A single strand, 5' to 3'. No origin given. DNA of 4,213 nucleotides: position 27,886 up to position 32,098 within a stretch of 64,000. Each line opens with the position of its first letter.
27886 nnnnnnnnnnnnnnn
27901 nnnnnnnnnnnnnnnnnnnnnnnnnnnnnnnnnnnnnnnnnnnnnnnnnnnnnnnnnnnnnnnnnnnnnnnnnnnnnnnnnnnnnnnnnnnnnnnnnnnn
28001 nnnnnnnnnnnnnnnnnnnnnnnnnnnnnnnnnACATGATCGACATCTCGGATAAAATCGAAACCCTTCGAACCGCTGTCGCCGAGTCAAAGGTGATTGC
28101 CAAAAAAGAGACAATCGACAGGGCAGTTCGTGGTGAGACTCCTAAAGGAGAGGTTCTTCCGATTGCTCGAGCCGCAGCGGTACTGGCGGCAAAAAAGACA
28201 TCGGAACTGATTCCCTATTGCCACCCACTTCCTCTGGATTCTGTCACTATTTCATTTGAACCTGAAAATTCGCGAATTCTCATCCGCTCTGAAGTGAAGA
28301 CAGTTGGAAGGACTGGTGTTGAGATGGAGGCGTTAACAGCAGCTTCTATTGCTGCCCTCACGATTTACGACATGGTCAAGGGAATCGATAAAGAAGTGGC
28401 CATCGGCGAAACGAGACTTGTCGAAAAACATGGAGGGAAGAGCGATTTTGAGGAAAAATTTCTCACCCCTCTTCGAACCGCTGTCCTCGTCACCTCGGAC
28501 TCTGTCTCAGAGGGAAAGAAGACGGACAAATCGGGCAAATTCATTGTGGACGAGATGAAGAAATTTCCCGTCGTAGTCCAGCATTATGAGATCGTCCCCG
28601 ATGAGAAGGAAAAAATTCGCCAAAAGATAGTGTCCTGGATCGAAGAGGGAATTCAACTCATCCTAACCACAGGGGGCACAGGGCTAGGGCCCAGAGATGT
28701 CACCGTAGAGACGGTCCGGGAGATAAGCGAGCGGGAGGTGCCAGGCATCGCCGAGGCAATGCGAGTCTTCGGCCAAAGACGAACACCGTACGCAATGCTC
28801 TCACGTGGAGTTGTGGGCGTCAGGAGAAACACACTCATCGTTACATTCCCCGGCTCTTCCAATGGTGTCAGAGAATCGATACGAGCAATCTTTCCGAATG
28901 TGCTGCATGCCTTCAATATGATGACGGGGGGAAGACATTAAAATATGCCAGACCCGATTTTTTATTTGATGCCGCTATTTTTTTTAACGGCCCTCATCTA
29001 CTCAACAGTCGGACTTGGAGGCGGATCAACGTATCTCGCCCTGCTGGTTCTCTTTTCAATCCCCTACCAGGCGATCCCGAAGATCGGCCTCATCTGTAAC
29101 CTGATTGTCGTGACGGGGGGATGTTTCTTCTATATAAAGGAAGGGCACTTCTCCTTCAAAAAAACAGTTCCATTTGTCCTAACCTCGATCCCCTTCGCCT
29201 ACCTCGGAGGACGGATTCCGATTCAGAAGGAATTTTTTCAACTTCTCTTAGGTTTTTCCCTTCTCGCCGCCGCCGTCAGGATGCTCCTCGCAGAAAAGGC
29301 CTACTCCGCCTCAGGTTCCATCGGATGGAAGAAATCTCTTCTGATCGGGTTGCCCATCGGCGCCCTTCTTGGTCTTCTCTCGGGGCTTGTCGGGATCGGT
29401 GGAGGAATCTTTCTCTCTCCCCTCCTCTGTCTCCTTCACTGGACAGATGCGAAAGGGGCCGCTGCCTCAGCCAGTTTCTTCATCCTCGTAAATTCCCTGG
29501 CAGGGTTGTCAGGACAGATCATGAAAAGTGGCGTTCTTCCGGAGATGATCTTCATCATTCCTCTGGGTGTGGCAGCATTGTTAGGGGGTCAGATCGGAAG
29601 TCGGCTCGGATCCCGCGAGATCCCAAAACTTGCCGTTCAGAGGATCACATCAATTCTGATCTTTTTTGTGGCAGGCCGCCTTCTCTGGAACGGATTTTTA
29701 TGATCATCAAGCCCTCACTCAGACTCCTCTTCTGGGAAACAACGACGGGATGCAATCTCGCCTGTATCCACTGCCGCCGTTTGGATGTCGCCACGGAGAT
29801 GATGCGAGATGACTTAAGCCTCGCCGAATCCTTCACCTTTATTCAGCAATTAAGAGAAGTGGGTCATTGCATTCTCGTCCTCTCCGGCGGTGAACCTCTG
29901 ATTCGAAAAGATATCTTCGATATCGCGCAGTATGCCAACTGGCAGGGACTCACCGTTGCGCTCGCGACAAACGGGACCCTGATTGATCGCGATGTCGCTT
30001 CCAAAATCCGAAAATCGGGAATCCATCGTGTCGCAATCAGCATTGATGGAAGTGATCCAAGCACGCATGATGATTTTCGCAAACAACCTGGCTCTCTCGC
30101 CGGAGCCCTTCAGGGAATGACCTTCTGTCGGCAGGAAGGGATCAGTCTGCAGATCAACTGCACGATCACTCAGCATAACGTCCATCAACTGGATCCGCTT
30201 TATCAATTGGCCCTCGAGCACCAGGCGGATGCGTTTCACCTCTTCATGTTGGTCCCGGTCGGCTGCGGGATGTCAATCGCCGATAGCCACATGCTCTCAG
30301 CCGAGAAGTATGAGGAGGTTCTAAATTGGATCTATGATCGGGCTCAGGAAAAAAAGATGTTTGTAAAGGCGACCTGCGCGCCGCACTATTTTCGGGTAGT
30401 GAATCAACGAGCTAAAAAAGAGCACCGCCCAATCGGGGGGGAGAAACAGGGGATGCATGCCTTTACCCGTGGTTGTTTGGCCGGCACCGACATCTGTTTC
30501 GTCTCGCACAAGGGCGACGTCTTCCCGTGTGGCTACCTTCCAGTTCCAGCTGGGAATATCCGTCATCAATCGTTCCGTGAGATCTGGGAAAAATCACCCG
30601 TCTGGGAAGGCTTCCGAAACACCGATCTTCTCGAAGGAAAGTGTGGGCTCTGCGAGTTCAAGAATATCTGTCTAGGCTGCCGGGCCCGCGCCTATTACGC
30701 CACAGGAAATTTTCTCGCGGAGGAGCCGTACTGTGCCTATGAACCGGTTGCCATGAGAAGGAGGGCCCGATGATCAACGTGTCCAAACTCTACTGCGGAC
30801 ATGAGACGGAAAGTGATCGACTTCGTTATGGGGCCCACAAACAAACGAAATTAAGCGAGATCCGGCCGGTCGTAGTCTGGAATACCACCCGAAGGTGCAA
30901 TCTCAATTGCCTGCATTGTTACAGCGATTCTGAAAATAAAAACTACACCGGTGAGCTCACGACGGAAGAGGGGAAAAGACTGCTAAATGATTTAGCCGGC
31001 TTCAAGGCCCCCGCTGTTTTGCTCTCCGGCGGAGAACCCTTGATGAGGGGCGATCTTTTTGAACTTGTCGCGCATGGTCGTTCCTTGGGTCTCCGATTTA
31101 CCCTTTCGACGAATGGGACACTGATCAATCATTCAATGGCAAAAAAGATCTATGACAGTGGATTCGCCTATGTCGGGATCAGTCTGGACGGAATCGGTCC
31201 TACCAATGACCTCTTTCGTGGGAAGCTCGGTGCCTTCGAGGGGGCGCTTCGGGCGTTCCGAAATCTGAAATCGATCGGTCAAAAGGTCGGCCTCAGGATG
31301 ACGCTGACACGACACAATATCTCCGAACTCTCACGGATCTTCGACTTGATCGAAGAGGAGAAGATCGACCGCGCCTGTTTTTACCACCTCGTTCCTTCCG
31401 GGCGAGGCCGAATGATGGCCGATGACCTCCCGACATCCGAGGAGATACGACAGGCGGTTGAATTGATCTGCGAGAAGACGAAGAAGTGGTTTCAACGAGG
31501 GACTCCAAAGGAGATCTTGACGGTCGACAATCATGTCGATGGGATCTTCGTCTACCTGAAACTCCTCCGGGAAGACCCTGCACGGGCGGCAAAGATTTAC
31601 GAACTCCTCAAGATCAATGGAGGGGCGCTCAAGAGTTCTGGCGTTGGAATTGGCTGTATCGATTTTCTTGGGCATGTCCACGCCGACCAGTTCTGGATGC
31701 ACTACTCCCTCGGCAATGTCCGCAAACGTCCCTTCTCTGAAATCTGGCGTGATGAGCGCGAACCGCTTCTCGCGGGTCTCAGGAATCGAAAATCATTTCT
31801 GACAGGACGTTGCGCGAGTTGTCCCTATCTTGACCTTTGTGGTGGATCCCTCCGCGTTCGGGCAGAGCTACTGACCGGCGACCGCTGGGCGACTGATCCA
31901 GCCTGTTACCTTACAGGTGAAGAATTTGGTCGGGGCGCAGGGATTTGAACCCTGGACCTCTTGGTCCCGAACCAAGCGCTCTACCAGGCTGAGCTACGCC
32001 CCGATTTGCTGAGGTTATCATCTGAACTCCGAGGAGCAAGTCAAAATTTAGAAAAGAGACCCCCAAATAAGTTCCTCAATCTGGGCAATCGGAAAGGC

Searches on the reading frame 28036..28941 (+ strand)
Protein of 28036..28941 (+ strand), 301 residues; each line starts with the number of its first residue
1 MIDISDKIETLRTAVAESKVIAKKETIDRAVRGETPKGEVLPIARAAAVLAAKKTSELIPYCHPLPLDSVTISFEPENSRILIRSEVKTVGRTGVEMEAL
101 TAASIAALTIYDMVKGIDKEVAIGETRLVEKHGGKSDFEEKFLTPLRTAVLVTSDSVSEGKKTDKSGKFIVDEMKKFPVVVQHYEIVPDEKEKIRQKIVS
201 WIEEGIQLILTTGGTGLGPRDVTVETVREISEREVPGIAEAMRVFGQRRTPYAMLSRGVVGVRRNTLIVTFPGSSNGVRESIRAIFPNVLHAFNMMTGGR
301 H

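Call 53: search_protein_families(library=pfam, proteins=[window:28036-28941:+], max_evalue=0.00001)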
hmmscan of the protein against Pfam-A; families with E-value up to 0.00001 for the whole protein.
window:28036-28941:+ (301 aa): 2 families
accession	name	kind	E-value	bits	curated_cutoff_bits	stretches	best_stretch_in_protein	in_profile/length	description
PF01967.27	MoaC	-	2.3e-50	170.5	27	1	1-134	1-136/136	MoaC family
PF00994.29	MoCF_biosynth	-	3e-31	108.5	26.6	1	149-289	1-142/144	Probable molybdopterin binding domain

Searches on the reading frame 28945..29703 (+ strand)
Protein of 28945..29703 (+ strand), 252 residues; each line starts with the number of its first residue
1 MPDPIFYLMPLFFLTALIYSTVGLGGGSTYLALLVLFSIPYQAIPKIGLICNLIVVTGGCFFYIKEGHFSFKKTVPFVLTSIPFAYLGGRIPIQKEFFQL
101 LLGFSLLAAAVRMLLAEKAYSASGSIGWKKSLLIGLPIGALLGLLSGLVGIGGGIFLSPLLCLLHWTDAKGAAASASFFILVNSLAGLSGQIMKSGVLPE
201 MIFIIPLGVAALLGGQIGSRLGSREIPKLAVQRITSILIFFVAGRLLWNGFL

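Call 53: search_protein_families(library=pfam, proteins=[window:28945-29703:+], max_evalue=0.00001)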
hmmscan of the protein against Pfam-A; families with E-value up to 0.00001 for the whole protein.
window:28945-29703:+ (252 aa): 1 family
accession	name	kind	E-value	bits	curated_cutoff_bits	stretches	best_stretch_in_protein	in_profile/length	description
PF01925.25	TauE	-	2.9e-32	112.7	32.6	1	9-246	2-237/237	Sulfite exporter TauE/SafE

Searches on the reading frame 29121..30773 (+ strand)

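Call 53: search_protein_families(library=pfam, proteins=[window:29121-30773:+], max_evalue=0.00001)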
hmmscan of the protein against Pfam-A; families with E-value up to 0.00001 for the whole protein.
window:29121-30773:+ (550 aa): 2 families
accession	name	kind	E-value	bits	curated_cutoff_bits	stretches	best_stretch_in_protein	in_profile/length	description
PF04055.27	Radical_SAM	-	1.3e-18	68.1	29.5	1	206-348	2-149/166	Radical SAM superfamily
PF13186.11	SPASM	-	5.1e-09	36.7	21.5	1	452-511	1-66/67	Iron-sulfur cluster-binding domain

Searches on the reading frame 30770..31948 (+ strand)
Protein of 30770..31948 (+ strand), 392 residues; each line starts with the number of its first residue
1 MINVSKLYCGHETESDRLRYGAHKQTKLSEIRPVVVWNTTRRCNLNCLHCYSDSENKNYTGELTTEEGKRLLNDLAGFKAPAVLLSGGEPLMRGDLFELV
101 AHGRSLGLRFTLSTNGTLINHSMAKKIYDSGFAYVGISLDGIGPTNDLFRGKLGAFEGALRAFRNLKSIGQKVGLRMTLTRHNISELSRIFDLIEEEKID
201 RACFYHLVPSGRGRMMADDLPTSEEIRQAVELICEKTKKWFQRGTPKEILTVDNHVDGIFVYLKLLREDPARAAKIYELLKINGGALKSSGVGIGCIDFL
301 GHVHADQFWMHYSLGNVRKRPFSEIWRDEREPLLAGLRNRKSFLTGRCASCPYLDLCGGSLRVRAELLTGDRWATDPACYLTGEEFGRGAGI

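Call 53: search_protein_families(library=pfam, proteins=[window:30770-31948:+], max_evalue=0.00001)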
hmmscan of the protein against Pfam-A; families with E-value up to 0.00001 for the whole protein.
window:30770-31948:+ (392 aa): 2 families
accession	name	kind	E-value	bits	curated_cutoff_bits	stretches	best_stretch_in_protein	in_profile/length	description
PF04055.27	Radical_SAM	-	1.3e-23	84.4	29.5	1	38-194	2-166/166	Radical SAM superfamily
PF13353.11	Fer4_12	-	3.9e-07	30.9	22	1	40-125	12-100/137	4Fe-4S single cluster domain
